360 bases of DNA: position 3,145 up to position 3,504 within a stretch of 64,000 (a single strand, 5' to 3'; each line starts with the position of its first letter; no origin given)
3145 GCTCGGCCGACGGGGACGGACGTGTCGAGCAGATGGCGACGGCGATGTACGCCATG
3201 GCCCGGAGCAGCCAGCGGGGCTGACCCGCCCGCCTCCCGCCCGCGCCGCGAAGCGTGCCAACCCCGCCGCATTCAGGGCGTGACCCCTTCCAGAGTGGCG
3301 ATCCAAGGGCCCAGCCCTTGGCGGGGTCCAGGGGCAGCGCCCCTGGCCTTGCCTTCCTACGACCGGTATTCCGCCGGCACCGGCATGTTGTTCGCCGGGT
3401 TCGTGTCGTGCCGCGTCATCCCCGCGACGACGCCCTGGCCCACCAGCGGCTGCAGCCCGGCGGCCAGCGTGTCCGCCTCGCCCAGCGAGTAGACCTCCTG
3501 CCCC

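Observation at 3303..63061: Mosaic two-armed palindromic element occupies 15 intergenic regions (about one per 4 kb)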

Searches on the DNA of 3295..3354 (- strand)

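Call 45: build_rna_model(alignment_id=A1, structure=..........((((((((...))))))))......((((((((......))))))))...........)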
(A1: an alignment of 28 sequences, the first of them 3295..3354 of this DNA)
Model R1 built from alignment A1 (28 sequences, 68 columns); structure: as given.
model positions 59; base pairs 15; branch points 1; effective number of sequences 4.66; information 0.945 bits per position. Calibrated on 0.2 Mb of random sequence (short: E-values are rough).
structure used (alignment columns):
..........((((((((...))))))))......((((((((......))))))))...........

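Call 46: search_with_rna_model(model_id=R1, source=window, max_evalue=1)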
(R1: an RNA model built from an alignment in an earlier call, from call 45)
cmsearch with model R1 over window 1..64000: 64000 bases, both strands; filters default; matches with E-value up to 1: 49.
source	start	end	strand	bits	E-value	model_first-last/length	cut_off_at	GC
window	25094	25152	-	76.1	2.4e-18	1-59/59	no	0.73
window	29321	29379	-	74.9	4.9e-18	1-59/59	no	0.73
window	37126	37186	+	72.6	2e-17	1-59/59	no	0.77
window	19904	19962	+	72.1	2.7e-17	1-59/59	no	0.76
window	24989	25045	+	72.1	2.7e-17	1-59/59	no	0.63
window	58371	58431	+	72.1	2.8e-17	1-59/59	no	0.66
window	63006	63064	-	71.1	5e-17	1-59/59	no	0.75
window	58439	58497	-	69.3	1.5e-16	1-59/59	no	0.8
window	6364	6425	-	69.3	1.5e-16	1-59/59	no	0.63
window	3876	3934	+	69.3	1.5e-16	1-59/59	no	0.68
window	37194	37254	-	69.1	1.7e-16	1-59/59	no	0.61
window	3294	3355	-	68.2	3.1e-16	1-59/59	no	0.73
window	7783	7842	-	67.9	3.7e-16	1-59/59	no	0.68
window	14114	14172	+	67.7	4.1e-16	1-59/59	no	0.78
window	14180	14240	-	67.4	4.7e-16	1-59/59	no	0.67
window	7659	7774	+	43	1.4e-09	1-59/59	no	0.69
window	9933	10005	-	27.4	1.9e-05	1-59/59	no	0.7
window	3295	3355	+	20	0.0018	1-59/59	no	0.74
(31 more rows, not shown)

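Call 47: search_with_rna_model(model_id=R1, sources=[L001, L004, L005, L007, L009, L011, L012, L014, L015, L016, L017, L018, L019, L020, L022, L023, L024, L025, L026, L031, L032, L033, L034, L035, L036, L037, L038, L039, L040, L041, L043, L044, L045, L046, L047, L049, L050, L051, L052, L054, L056, L057, L058, L059, L060, L062, L064, L066, L068, L069, L072, L073, L074, L075, L076, L077, L080, L081, L082, L083, L084, L086, L087, L088, L089, L090, L092, L093, L094, L095, L096, L098, L101, L102, L103, L105, L106, L107, L108, L109, L110, L112, L113, L114, L115, L116, L118, L122, L124], max_evalue=0.001, make_alignment=true)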
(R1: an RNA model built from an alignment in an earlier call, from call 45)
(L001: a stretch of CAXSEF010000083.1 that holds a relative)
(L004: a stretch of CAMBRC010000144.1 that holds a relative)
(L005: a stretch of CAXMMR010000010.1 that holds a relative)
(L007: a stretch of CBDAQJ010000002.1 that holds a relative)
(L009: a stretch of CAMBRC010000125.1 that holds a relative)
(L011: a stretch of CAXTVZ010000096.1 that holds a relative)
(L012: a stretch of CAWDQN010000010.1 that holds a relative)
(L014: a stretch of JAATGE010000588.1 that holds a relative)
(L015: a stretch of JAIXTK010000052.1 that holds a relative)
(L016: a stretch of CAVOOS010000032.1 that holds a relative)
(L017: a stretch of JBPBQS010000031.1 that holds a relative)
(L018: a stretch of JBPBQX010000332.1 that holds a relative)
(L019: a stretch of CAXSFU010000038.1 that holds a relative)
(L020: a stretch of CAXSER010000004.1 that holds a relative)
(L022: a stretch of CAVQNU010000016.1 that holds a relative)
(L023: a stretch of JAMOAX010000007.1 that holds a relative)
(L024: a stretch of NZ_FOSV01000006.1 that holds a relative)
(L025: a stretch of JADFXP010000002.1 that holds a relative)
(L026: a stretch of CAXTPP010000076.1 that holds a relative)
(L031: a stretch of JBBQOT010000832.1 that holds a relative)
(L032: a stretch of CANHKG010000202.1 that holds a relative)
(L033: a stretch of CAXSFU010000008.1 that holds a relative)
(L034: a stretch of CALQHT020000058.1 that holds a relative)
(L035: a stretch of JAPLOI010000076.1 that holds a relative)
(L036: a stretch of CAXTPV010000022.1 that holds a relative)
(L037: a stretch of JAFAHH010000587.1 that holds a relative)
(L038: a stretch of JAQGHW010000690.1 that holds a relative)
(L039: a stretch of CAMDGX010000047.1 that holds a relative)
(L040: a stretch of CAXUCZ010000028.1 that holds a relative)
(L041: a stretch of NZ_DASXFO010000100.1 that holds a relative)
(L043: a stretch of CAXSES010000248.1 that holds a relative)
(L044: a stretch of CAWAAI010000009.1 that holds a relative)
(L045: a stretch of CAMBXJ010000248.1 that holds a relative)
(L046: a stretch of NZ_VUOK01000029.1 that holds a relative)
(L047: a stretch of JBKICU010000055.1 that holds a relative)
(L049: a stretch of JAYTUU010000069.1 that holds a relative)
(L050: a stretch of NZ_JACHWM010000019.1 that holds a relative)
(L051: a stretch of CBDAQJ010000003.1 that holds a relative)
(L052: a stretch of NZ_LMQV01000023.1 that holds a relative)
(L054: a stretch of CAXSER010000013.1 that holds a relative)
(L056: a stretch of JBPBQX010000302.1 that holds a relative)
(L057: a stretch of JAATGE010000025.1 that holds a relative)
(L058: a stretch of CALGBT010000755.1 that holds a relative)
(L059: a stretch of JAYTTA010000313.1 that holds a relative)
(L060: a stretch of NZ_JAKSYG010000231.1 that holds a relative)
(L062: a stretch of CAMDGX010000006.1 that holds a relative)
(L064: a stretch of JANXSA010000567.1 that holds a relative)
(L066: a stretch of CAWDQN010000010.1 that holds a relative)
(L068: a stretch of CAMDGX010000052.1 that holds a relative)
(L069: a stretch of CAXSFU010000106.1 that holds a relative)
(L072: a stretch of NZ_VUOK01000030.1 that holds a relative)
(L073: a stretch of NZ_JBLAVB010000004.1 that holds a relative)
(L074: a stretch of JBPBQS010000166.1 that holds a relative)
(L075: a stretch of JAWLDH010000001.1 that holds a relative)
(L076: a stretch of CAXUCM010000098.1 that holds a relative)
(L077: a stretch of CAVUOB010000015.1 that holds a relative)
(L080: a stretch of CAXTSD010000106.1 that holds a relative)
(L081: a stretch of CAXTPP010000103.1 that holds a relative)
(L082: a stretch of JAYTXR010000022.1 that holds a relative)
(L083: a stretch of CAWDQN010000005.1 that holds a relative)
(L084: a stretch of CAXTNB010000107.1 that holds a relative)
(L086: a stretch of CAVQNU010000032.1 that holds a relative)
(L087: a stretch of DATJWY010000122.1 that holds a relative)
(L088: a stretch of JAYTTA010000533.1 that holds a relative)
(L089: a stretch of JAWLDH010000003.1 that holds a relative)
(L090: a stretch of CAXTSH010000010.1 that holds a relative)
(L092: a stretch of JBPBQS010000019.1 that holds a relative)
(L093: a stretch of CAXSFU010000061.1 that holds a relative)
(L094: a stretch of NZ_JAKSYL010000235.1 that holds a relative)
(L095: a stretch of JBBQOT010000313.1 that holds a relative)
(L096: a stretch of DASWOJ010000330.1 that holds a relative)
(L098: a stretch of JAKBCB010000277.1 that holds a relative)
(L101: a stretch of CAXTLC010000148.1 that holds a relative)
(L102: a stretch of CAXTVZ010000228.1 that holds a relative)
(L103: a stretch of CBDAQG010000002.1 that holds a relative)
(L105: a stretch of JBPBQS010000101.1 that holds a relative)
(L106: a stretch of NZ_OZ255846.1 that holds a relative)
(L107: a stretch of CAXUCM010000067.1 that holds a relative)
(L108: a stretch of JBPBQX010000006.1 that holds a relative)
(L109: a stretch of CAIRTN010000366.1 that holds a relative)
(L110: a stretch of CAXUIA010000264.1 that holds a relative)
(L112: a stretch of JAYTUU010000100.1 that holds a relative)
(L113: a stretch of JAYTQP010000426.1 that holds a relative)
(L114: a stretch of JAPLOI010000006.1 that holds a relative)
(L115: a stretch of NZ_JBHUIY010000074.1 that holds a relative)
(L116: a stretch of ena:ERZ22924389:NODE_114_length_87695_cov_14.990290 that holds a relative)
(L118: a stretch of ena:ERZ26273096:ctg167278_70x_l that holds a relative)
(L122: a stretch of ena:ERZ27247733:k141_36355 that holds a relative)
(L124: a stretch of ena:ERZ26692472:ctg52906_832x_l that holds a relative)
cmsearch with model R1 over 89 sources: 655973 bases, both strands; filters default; matches with E-value up to 0.001: 213.
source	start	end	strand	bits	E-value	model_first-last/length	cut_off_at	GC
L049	8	66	-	77.8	8.8e-18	1-59/59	no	0.61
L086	6935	6996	+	74.1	8.1e-17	1-59/59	no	0.65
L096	1233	1293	+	73.9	9.5e-17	1-59/59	no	0.62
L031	244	304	-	73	1.6e-16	1-59/59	no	0.66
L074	3599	3658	-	72.8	1.8e-16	1-59/59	no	0.62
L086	7079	7140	-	72.2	2.7e-16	1-59/59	no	0.74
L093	1694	1752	+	72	3e-16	1-59/59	no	0.75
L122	14845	14904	+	71.6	3.9e-16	1-59/59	no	0.67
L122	12918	12976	-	71.4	4.4e-16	1-59/59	no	0.75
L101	3183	3244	+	71.2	4.9e-16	1-59/59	no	0.73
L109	381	441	-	70.8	6.1e-16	1-59/59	no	0.69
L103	1129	1187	-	70.7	6.7e-16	1-59/59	no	0.76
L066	7344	7405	+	70.5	7.7e-16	1-59/59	no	0.66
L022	6719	6780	-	70.2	8.8e-16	1-59/59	no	0.74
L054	2158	2217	-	70.2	9e-16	1-59/59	no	0.65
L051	6992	7051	-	70.1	9.7e-16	1-59/59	no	0.63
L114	1791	1851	-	70.1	9.8e-16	1-59/59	no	0.67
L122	5955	6013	+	70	1e-15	1-59/59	no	0.75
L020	3713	3769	-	69.9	1.1e-15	1-59/59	no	0.65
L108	344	404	-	69.3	1.6e-15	1-59/59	no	0.59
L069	5058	5119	-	69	1.9e-15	1-59/59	no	0.65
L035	3608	3668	+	68.8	2.1e-15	1-59/59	no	0.69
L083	2049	2110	-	68.8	2.2e-15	1-59/59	no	0.65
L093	6890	6951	-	68.8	2.2e-15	1-59/59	no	0.73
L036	7562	7619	+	68.6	2.4e-15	1-59/59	no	0.64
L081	1877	1935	-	68.6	2.4e-15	1-59/59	no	0.59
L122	14912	14971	-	68.3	2.8e-15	1-59/59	no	0.73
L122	9626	9684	+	68.3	2.9e-15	1-59/59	no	0.53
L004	1093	1151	+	68.2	3.1e-15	1-59/59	no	0.73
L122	14026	14084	+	67.9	3.6e-15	1-59/59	no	0.53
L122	19745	19803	+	67.9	3.6e-15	1-59/59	no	0.53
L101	66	125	-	67.5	4.7e-15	1-59/59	no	0.62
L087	6012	6072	-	67.3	5.3e-15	1-59/59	no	0.59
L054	6021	6080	+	67.3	5.3e-15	1-59/59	no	0.7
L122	11388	11446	-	67.2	5.8e-15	1-59/59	no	0.56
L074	687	745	-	67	6.2e-15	1-59/59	no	0.76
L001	7621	7679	-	67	6.4e-15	1-59/59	no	0.71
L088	3248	3305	-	66.9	6.6e-15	1-59/59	no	0.69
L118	15830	15889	-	66.8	7.1e-15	1-59/59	no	0.65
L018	934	993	-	66.8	7.3e-15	1-59/59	no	0.68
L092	565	625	+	66.7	7.7e-15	1-59/59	no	0.57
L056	1680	1739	-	66.1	1.1e-14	1-59/59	no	0.6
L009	1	52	-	66.1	1.1e-14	1-54/59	3'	0.71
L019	1910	1970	-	65.9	1.2e-14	1-59/59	no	0.62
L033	1857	1916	-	65.9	1.3e-14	1-59/59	no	0.73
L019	6885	6943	-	65.5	1.6e-14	1-59/59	no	0.81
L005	4167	4225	-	65.4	1.7e-14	1-59/59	no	0.76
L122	9692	9749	-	65.3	1.8e-14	1-59/59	no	0.67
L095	4110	4168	-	65.3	1.8e-14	1-59/59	no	0.76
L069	69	128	-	65.2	1.9e-14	1-59/59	no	0.67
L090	588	645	+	65.1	2e-14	1-59/59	no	0.6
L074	619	679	+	64.9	2.3e-14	1-59/59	no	0.62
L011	5399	5461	+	64.8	2.4e-14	1-59/59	no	0.67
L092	5291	5350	-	64.8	2.5e-14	1-59/59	no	0.67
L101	3253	3312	-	64.7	2.5e-14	1-59/59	no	0.72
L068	1480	1538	-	64.7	2.6e-14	1-59/59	no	0.73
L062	623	683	+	64.6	2.7e-14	1-59/59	no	0.64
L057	255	314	-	64.6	2.8e-14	1-59/59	no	0.68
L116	9845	9905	-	64.4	3e-14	1-59/59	no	0.75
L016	3896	3956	+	64.4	3.2e-14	1-59/59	no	0.67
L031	47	107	+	64.2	3.5e-14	1-59/59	no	0.59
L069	1715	1776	+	64.2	3.5e-14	1-59/59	no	0.66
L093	1815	1873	-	64.2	3.6e-14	1-59/59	no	0.56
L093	5835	5893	-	64.1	3.7e-14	1-59/59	no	0.73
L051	6927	6989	+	64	4e-14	1-59/59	no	0.62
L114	5515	5575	-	63.8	4.5e-14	1-59/59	no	0.67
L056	1613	1673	+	63.8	4.6e-14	1-59/59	no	0.59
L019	5858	5916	+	63.6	5e-14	1-59/59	no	0.78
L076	1775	1833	-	63.6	5.2e-14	1-59/59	no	0.66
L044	7646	7704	+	63.5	5.3e-14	1-59/59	no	0.76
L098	3327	3388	-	63.4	5.6e-14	1-59/59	no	0.71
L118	18167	18228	-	63.4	5.6e-14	1-59/59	no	0.69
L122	21176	21234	+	63.4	5.7e-14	1-59/59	no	0.54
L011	5466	5527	-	63.4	5.9e-14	1-59/59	no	0.66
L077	1952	2010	+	63.3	6.2e-14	1-59/59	no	0.64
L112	2543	2603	-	63.1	6.9e-14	1-59/59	no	0.61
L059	1484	1540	+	62.9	7.7e-14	1-59/59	no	0.7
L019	1844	1902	+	62.4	1.1e-13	1-59/59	no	0.61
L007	1915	1976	-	62.3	1.1e-13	1-59/59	no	0.61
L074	4574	4633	+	62.3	1.2e-13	1-59/59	no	0.65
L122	6022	6082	-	61.8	1.5e-13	1-59/59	no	0.67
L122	1080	1138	-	61.7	1.7e-13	1-59/59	no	0.76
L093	6798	6859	+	61.6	1.7e-13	1-59/59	no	0.79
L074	2786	2844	+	61.3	2e-13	1-59/59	no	0.78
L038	2940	3000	+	61.2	2.1e-13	1-59/59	no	0.72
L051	3099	3160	+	61.2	2.3e-13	1-59/59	no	0.63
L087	5897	5958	+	61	2.5e-13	1-59/59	no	0.68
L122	11321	11380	+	60.8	2.8e-13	1-59/59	no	0.7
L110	3052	3111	+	60.8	2.9e-13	1-59/59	no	0.73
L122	12804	12865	+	60.6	3.2e-13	1-59/59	no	0.52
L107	505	563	-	60.4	3.5e-13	1-59/59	no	0.63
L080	5787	5845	-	60.4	3.5e-13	1-59/59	no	0.71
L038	3007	3068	-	59.8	5.2e-13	1-59/59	no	0.65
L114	5374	5435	+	59.8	5.2e-13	1-59/59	no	0.71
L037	7592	7651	+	59.7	5.4e-13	1-59/59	no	0.73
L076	713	771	+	59.4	6.4e-13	1-59/59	no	0.68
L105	1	56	-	59.3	6.9e-13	1-55/59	3'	0.64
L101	2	59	+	59.3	7.2e-13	6-59/59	no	0.62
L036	7628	7689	-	59.1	7.7e-13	1-59/59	no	0.6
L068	1377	1432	+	59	8.5e-13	1-59/59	no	0.68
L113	610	671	+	58.9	9.2e-13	1-59/59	no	0.65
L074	1924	1983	-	58.8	9.6e-13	1-59/59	no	0.65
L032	3598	3656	+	58.7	1e-12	1-59/59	no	0.69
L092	632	691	-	58.5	1.1e-12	1-59/59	no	0.7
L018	2138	2196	+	58.4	1.2e-12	1-59/59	no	0.8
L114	1648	1709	+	58.4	1.2e-12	1-59/59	no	0.74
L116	5945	6006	-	58.2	1.3e-12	1-59/59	no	0.68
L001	5863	5919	+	58.2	1.3e-12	1-59/59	no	0.74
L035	3751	3812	-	58.1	1.4e-12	1-59/59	no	0.71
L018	4313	4371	-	57.7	1.9e-12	1-59/59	no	0.71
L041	3148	3207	+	57.7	1.9e-12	1-59/59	no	0.7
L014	6041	6099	-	57.2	2.6e-12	1-59/59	no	0.76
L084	4748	4806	-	57.2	2.6e-12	1-59/59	no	0.76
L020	3647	3705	+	57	2.8e-12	1-59/59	no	0.56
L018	868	926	+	56.6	3.5e-12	1-59/59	no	0.81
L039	3547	3600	+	56.6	3.6e-12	1-54/59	3'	0.72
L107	4393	4451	+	56.5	3.8e-12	1-59/59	no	0.58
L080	5626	5687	+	56.3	4.4e-12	1-59/59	no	0.53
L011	3056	3116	-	56.1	4.9e-12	1-59/59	no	0.67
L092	5225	5283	+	56.1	5.1e-12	1-59/59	no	0.58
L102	1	53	-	55.9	5.5e-12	1-50/59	3'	0.68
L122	19810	19869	-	55.8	5.8e-12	1-59/59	no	0.68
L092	2039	2099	-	55.8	6e-12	1-59/59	no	0.64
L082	3454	3507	+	55.2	8.4e-12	1-59/59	no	0.63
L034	7511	7561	+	54.9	1e-11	9-59/59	no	0.67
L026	1300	1359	-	54.8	1.1e-11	1-59/59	no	0.65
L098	3260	3320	+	54.6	1.2e-11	1-59/59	no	0.69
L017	587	647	+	54.5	1.3e-11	1-59/59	no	0.62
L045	6595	6641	+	54.4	1.4e-11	10-55/59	no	0.74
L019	5929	5988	-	54.2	1.5e-11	1-59/59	no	0.8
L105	2171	2227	+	53.4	2.5e-11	1-59/59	no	0.68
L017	654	713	-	53.2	2.8e-11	1-59/59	no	0.55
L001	3156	3214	-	52.9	3.4e-11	1-59/59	no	0.8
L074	3534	3592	+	52.9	3.5e-11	1-59/59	no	0.63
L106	4970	5029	+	52.6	4.1e-11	1-59/59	no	0.65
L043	1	47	-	52.4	4.6e-11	1-47/59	3'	0.79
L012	3846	3905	-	52.4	4.8e-11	1-59/59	no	0.78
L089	3610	3668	-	52.2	5.4e-11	1-59/59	no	0.71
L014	137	195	-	52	6.2e-11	1-59/59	no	0.71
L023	110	159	+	51.7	7.4e-11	10-57/59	no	0.78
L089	3474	3532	+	51.6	7.5e-11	1-59/59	no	0.71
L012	7827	7890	-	51.5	8e-11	1-59/59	no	0.66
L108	1717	1776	-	51.2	9.7e-11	1-59/59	no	0.7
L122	14093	14208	-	50.7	1.3e-10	1-59/59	no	0.7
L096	1296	1356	-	50.6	1.4e-10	1-59/59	no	0.59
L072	6533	6592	+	49.8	2.3e-10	1-59/59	no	0.63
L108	1651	1710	+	49.4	2.9e-10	1-59/59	no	0.6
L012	1072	1133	+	48.6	4.9e-10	1-59/59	no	0.69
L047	337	389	+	48.5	5.1e-10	9-59/59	no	0.72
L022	7764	7824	+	48.1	6.4e-10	1-59/59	no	0.75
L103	976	1036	+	48.1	6.7e-10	1-59/59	no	0.56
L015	5260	5321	+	47.9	7.4e-10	1-59/59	no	0.71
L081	1807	1868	+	47.2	1.1e-09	1-59/59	no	0.6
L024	3780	3827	+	47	1.3e-09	10-56/59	no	0.65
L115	3854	3913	-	47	1.3e-09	1-59/59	no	0.67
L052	4902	4949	+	46.6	1.6e-09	10-56/59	no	0.62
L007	1782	1843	+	46.5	1.7e-09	1-59/59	no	0.65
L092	1973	2032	+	46.1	2.2e-09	1-59/59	no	0.62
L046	6782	6829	+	45.4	3.5e-09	10-55/59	no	0.6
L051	3247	3310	-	45.2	3.8e-09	1-59/59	no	0.66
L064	6799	6879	-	44.7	5.4e-09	1-59/59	no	0.72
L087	2712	2773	-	44.5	5.9e-09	1-59/59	no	0.56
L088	3184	3240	+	44.5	6.1e-09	1-59/59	no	0.7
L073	7860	7905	-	44.4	6.4e-09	10-55/59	no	0.65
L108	278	337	+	44.2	7e-09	1-59/59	no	0.6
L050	5474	5536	-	44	8.2e-09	1-59/59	no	0.67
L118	5772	5887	+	43.9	8.3e-09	1-59/59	no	0.72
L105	2234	2292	-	43.9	8.5e-09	1-59/59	no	0.59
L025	2108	2158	-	43.8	9e-09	10-59/59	no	0.57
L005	4014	4075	+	43.5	1.1e-08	1-59/59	no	0.55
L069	1820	1896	-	43.2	1.3e-08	1-59/59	no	0.64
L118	15749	15821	+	43.1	1.4e-08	1-59/59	no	0.73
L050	5535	5582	+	43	1.5e-08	10-56/59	no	0.62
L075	120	178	-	42.7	1.8e-08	1-59/59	no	0.71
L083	2152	2204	+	42.3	2.3e-08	1-59/59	no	0.75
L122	5459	5530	-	41.9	2.8e-08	1-59/59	no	0.72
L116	5824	5900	+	41.8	3e-08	1-59/59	no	0.66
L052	4834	4897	-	41.8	3e-08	1-59/59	no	0.69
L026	7335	7393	+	41.8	3.1e-08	1-59/59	no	0.68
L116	8509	8572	-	41.7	3.2e-08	1-59/59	no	0.75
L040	2912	2970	+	41.6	3.5e-08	1-59/59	no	0.8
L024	3714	3776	-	41.6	3.6e-08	1-59/59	no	0.68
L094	5211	5268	+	41.4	4e-08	1-59/59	no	0.64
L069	4935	5013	+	41.2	4.4e-08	1-59/59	no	0.65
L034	7645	7694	-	41.1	4.8e-08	10-55/59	no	0.72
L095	3705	3762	+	40.8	5.5e-08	1-59/59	no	0.69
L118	5896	5971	-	40.4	7.2e-08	1-59/59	no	0.67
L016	3952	4012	-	40.2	8.2e-08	1-59/59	no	0.67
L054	6089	6147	-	39.8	1e-07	1-59/59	no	0.69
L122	5367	5451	+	39.5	1.2e-07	1-59/59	no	0.55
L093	5668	5746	+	39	1.7e-07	1-59/59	no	0.66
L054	2111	2151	+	38.9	1.8e-07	1-59/59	no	0.68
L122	997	1072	+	38.6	2.2e-07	1-59/59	no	0.62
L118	11347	11421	+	37.9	3.3e-07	1-59/59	no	0.68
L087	2570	2656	+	37.6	4.1e-07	1-59/59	no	0.69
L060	1601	1649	+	36.1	1e-06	10-57/59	no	0.63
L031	120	201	-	35.4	1.5e-06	1-59/59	no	0.71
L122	9811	9884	-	35.4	1.6e-06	1-59/59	no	0.7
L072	6481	6546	-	33.1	6.4e-06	1-59/59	no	0.65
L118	11524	11596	-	33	6.6e-06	1-59/59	no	0.77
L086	2336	2392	-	31.8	1.4e-05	1-59/59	no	0.68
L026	7335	7414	-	30.7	2.6e-05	1-59/59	no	0.62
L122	21242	21283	-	30.5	3.1e-05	1-59/59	no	0.76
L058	2732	2775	+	29.7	5e-05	1-59/59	no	0.7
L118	14493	14568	-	29.4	5.8e-05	1-59/59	no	0.7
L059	4466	4524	-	28.9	8e-05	1-59/59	no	0.66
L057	106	171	+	28.6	9.9e-05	1-59/59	no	0.76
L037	7659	7703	-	27.2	0.00023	17-59/59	5'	0.56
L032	4204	4285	-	26.7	0.00031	1-59/59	no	0.74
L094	5127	5189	-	26.5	0.00036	1-59/59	no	0.65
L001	7516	7583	+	26.4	0.00036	1-59/59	no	0.76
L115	685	742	+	26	0.00049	1-59/59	no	0.74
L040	2955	3016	-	25.1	0.00082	1-59/59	no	0.66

Alignment A2: 150 matches aligned to the model, 127 columns, each read 5' to 3' on its own strand. Consensus structure (alignment columns), stored with it:
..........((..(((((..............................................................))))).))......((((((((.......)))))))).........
